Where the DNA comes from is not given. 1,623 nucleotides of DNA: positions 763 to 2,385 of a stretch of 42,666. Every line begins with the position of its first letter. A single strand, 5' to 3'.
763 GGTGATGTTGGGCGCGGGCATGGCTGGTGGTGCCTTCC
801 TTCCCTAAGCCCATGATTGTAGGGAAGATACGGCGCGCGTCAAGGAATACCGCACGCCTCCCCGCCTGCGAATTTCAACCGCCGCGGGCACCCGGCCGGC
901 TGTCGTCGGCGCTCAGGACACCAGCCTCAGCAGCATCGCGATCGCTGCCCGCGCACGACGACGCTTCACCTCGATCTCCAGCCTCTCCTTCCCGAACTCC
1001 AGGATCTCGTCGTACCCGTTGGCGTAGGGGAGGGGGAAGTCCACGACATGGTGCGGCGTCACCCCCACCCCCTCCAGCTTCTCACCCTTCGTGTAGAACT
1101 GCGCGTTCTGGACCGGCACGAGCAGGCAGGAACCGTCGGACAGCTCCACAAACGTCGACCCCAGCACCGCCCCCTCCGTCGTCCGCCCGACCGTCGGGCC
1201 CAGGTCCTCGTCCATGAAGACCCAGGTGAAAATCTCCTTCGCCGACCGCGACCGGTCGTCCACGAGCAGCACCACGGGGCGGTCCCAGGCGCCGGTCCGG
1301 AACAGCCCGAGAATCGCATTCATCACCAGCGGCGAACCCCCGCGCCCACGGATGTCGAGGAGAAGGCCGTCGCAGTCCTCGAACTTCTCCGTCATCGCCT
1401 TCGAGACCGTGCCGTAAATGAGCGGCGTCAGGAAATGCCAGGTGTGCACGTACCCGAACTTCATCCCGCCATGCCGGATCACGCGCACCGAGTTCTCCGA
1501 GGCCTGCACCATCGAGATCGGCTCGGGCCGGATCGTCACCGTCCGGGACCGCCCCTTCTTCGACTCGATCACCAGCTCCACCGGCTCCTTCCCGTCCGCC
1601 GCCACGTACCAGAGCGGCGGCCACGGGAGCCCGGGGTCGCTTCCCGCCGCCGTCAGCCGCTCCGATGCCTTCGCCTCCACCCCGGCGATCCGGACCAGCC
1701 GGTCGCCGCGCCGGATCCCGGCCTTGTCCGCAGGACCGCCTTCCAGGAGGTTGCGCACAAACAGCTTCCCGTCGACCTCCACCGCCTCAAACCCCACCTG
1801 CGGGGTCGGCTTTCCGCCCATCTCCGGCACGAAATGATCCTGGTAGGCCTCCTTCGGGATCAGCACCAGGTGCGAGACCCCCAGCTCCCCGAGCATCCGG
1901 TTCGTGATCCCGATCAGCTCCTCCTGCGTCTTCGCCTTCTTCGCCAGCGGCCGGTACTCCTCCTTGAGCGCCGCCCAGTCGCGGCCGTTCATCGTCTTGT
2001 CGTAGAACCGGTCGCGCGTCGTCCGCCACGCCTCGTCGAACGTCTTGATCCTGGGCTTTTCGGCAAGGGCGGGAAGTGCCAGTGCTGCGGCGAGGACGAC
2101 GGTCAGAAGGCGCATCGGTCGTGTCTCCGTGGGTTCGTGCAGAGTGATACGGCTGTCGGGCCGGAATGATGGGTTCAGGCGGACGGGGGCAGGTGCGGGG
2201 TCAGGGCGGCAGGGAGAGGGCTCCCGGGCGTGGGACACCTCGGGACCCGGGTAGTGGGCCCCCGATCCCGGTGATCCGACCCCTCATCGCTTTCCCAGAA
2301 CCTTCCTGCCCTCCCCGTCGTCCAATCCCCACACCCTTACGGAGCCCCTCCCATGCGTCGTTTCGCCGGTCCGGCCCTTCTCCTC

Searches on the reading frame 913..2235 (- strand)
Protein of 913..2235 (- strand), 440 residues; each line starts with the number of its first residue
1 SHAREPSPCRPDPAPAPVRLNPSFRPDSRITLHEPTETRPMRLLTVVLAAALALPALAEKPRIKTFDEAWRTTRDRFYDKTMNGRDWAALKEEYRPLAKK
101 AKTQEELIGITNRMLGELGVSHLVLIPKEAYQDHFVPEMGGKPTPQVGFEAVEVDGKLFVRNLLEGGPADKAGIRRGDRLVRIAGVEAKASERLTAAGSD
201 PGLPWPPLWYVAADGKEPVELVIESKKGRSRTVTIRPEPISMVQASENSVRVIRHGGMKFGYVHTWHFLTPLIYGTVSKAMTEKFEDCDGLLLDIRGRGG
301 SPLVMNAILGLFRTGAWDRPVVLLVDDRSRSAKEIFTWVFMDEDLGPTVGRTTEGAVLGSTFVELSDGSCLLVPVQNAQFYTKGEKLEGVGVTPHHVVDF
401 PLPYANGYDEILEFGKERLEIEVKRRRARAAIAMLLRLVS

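Call 89: search_protein_families(library=pfam, max_evalue=0.0001, proteins=[window:913-2235:-])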
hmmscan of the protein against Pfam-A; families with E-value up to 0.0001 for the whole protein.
window:913-2235:- (440 aa): 4 families
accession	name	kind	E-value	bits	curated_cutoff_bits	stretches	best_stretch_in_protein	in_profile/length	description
PF03572.23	Peptidase_S41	-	4.5e-17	62.6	24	1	316-397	84-164/165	Peptidase family S41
PF14684.11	Tricorn_C1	-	1.4e-16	60.5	24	1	66-116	9-59/59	Tricorn protease C1 domain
PF17820.7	PDZ_6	-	1e-06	28.8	27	1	160-187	2-29/54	PDZ domain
PF00595.29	PDZ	-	4.1e-05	24.3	23.2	1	147-189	12-58/81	PDZ domain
